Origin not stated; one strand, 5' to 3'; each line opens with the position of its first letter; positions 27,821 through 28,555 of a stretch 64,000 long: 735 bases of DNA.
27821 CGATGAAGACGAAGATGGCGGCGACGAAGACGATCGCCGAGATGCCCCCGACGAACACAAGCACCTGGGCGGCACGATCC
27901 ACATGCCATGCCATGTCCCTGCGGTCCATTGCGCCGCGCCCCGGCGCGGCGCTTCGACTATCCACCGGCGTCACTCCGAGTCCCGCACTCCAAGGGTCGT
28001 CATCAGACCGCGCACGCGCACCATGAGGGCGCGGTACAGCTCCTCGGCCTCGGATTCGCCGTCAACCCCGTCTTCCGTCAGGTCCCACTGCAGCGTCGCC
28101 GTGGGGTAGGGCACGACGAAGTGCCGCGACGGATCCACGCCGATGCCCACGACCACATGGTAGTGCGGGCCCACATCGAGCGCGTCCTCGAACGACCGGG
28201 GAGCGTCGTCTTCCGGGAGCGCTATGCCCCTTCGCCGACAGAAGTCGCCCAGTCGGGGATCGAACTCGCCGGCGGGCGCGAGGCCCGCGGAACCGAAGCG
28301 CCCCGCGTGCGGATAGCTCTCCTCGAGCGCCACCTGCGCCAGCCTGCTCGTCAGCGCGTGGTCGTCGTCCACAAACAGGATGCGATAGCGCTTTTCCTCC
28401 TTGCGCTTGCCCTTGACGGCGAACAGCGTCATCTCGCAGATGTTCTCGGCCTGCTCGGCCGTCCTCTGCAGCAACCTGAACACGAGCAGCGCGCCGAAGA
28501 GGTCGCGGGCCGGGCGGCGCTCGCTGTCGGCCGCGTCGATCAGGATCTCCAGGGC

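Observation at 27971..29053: PhoU fused to a catalytically dead LMW-PTP/ArsC-fold domain inside the pst operon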

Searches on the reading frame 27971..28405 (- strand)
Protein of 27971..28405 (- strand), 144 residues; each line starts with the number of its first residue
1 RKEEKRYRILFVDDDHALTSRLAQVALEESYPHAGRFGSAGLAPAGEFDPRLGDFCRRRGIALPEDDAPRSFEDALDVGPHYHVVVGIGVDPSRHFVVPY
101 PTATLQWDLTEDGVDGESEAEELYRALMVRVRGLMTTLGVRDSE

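Call 5: search_protein_families(library=pfam, proteins=[window:27971-28405:-], max_evalue=10)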
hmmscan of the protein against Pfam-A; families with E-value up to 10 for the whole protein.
window:27971-28405:- (144 aa): 0 families

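Call 6: search_protein_families(library=ncbifam, proteins=[window:27971-28405:-], max_evalue=10)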
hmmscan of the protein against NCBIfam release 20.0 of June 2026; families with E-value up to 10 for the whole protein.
window:27971-28405:- (144 aa): 0 families

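Call 8: search_solved_structures(query=window:27971-28405:-, max_evalue=10, show_alignments=3)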
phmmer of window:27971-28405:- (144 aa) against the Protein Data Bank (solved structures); distinct sequences matched with E-value up to 10: 2.
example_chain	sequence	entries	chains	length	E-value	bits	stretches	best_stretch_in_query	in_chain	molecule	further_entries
3t38_A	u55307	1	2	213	0.00026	24.1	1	8-137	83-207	Arsenate Reductase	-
8tyx_B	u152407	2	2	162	0.24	14.5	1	59-134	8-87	DUB(BilC) E33A Mutant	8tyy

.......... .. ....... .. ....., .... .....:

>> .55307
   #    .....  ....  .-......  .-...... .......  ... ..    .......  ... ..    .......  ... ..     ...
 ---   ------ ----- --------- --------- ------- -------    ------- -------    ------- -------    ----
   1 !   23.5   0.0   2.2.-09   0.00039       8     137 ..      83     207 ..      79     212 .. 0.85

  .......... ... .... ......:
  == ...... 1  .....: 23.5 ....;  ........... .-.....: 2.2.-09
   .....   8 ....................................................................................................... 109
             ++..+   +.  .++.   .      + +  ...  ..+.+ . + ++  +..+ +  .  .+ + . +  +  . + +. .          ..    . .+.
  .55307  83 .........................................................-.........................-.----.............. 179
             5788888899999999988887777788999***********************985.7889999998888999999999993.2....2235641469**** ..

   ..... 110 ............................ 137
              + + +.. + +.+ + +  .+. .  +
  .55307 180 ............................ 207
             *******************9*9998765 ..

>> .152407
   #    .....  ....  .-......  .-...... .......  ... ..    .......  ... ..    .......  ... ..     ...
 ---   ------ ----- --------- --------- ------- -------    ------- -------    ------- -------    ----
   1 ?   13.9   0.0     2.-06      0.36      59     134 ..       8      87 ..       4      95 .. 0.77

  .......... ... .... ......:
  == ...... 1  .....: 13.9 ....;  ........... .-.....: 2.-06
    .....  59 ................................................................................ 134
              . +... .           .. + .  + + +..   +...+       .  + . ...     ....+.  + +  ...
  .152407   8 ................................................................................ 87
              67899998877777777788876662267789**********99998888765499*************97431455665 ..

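Call 17: search_solved_structures(query=A2, max_evalue=0.01, show_alignments=3)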
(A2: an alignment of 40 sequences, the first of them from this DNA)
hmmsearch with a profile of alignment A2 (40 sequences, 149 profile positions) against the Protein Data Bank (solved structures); distinct sequences matched with E-value up to 0.01: 16.
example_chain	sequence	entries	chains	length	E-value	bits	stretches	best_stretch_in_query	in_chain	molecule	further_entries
3t38_A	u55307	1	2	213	1.6e-10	44.3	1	8-145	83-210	Arsenate Reductase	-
1y1l_A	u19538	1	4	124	3.2e-09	40.1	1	8-139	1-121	arsenate reductase (arsC)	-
3rh0_A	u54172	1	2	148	1.7e-08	37.7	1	8-140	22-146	ARSENATE REDUCTASE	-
2ipa_B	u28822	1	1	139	4.7e-08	36.3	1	9-141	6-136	Protein arsC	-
1jl3_A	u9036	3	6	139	7.5e-08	35.6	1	9-141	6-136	ARSENATE REDUCTASE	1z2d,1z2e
2l17_A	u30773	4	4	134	3.2e-07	33.6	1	8-141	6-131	Arsenate reductase | Glutaredoxin arsenate reductase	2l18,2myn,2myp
2myu_A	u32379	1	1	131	5.8e-07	32.7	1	8-141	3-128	Glutaredoxin arsenate reductase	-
2l19_A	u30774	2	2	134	7e-07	32.5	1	8-141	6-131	Arsenate reductase | Glutaredoxin arsenate reductase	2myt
8p5n_A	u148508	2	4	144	1.4e-06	31.5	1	8-137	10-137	Low molecular weight phosphatase family protein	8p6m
4pic_A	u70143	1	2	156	0.00011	25.3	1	7-84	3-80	Arginine phosphatase Ywle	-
6sga_FW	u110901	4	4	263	0.00014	25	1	14-93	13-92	mt-SAF26 | LMWPc domain-containing protein | Low molecular weight protein tyrosine phosphatase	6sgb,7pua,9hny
1lk0_A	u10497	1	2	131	0.0016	21.5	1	9-115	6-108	arsenate reductase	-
1rxe_A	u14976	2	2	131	0.0021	21.2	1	9-115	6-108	Arsenate reductase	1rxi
2cd7_A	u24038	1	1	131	0.0022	21.1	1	9-114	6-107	PROTEIN ARSC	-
1ljl_A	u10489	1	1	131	0.0035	20.5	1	9-114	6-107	arsenate reductase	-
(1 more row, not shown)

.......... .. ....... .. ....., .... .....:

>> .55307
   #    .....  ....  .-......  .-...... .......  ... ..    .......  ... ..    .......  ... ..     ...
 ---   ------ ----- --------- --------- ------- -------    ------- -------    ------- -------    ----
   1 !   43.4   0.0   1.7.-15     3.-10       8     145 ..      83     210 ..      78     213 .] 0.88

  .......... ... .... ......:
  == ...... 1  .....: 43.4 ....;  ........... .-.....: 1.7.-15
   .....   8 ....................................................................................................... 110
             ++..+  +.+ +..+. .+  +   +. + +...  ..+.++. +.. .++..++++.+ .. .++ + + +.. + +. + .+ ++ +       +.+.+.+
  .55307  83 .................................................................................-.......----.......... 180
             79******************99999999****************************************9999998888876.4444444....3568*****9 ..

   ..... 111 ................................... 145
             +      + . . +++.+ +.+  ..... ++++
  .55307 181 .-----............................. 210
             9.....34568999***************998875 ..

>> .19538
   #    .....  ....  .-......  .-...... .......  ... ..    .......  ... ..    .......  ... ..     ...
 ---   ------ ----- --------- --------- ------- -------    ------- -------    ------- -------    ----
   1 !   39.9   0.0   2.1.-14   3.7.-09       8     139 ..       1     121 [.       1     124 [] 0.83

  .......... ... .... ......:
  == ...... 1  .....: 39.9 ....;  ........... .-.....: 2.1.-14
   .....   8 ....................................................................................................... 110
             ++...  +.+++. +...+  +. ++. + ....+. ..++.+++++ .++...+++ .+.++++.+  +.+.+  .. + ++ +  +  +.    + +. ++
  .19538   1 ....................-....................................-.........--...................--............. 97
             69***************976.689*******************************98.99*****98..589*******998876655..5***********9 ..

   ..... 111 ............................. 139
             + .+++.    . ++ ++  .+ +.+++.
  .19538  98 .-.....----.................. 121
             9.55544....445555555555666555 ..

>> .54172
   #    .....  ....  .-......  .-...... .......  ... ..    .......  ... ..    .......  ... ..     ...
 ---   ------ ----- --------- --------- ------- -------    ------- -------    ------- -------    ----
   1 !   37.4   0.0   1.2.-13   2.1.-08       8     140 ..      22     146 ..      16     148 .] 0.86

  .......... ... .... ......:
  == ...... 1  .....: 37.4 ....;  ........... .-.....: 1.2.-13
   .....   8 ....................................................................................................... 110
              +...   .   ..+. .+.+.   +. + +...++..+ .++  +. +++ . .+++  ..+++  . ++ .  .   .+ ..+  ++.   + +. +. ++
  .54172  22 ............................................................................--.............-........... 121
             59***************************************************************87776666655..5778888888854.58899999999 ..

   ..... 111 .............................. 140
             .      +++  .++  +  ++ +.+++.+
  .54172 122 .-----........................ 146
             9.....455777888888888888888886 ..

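Call 18: search_protein_families(library=pfam, alignment_id=A2, max_evalue=0.01)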
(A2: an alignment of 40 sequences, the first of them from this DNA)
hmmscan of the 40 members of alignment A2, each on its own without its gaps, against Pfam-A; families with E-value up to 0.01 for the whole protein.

A. member 1, seq(144 aa): 0 families

B. families by the number of members that match (of 40 scanned): 1 family
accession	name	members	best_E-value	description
PF01451.26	LMWPc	24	1.6e-08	Low molecular weight phosphotyrosine protein phosphatase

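Call 31: search_protein_representatives(alignment_id=A2)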
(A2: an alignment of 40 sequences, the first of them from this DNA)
Query: 40 sequences, 149 profile positions. Proteins with E-value up to 0.001 (for the whole library): 2618; up to 1e-10: 340; up to 1e-30: 92. The best 150 are listed.
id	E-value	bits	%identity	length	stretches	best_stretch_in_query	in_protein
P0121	1.1e-52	194.1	-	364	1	1-148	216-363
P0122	8.3e-48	178.3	-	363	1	1-148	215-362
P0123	9.5e-48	178.1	-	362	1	1-149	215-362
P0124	2.4e-47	176.8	-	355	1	2-148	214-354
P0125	4.2e-47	176.0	-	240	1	1-148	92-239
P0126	7.0e-47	175.3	-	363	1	1-147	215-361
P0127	9.5e-47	174.9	-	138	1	6-148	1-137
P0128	5.4e-46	172.4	-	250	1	1-148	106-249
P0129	1.1e-45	171.4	-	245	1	1-148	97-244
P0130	2.4e-45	170.3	-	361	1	1-148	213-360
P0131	4.5e-45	169.4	-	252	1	1-148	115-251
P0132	1.8e-44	167.5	-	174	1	2-146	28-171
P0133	2.8e-44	166.9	-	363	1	2-148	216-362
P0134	1.2e-43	164.9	-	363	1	2-148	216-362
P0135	2.3e-43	163.9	-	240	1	1-148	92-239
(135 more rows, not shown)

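Call 35: predict_structure(alignment_id=A2)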
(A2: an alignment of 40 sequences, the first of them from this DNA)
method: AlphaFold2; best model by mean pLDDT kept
length: 144 residues; sequences in the alignment: 40
mean_pLDDT: 89.9   pTM: 0.86
mean pLDDT of the five models: 89.9, 89.6, 89.6, 89.2, 87.7
residues with pLDDT >= 90: 99; 70-90: 38; 50-70: 5; < 50: 2
segments of 3 or more residues with pLDDT < 50: none
pLDDT, mean of each block of 10 residues (from residue 1): 79 96 95 92 96 95 90 88 93 81 92 88 95 91 55
secondary structure, 60 per line:
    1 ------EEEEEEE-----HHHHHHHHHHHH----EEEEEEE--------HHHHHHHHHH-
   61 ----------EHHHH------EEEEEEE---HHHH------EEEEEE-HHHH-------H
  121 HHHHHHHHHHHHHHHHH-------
elements in order: E7-13 H19-30 E35-41 H50-59 H72-75 E82-88 H92-95 E102-107 H109-112 H120-137

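Call 50: search_solved_structures(query=A2, max_evalue=1e-7, show_alignments=5)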
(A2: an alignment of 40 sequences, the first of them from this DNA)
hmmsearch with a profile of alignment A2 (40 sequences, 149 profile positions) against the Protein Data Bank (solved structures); distinct sequences matched with E-value up to 1e-7: 5.
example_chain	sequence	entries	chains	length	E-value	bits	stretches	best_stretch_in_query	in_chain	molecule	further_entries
3t38_A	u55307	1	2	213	1.6e-10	44.3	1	8-145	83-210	Arsenate Reductase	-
1y1l_A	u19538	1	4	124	3.2e-09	40.1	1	8-139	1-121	arsenate reductase (arsC)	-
3rh0_A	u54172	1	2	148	1.7e-08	37.7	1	8-140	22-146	ARSENATE REDUCTASE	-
2ipa_B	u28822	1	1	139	4.7e-08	36.3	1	9-141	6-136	Protein arsC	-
1jl3_A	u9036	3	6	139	7.5e-08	35.6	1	9-141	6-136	ARSENATE REDUCTASE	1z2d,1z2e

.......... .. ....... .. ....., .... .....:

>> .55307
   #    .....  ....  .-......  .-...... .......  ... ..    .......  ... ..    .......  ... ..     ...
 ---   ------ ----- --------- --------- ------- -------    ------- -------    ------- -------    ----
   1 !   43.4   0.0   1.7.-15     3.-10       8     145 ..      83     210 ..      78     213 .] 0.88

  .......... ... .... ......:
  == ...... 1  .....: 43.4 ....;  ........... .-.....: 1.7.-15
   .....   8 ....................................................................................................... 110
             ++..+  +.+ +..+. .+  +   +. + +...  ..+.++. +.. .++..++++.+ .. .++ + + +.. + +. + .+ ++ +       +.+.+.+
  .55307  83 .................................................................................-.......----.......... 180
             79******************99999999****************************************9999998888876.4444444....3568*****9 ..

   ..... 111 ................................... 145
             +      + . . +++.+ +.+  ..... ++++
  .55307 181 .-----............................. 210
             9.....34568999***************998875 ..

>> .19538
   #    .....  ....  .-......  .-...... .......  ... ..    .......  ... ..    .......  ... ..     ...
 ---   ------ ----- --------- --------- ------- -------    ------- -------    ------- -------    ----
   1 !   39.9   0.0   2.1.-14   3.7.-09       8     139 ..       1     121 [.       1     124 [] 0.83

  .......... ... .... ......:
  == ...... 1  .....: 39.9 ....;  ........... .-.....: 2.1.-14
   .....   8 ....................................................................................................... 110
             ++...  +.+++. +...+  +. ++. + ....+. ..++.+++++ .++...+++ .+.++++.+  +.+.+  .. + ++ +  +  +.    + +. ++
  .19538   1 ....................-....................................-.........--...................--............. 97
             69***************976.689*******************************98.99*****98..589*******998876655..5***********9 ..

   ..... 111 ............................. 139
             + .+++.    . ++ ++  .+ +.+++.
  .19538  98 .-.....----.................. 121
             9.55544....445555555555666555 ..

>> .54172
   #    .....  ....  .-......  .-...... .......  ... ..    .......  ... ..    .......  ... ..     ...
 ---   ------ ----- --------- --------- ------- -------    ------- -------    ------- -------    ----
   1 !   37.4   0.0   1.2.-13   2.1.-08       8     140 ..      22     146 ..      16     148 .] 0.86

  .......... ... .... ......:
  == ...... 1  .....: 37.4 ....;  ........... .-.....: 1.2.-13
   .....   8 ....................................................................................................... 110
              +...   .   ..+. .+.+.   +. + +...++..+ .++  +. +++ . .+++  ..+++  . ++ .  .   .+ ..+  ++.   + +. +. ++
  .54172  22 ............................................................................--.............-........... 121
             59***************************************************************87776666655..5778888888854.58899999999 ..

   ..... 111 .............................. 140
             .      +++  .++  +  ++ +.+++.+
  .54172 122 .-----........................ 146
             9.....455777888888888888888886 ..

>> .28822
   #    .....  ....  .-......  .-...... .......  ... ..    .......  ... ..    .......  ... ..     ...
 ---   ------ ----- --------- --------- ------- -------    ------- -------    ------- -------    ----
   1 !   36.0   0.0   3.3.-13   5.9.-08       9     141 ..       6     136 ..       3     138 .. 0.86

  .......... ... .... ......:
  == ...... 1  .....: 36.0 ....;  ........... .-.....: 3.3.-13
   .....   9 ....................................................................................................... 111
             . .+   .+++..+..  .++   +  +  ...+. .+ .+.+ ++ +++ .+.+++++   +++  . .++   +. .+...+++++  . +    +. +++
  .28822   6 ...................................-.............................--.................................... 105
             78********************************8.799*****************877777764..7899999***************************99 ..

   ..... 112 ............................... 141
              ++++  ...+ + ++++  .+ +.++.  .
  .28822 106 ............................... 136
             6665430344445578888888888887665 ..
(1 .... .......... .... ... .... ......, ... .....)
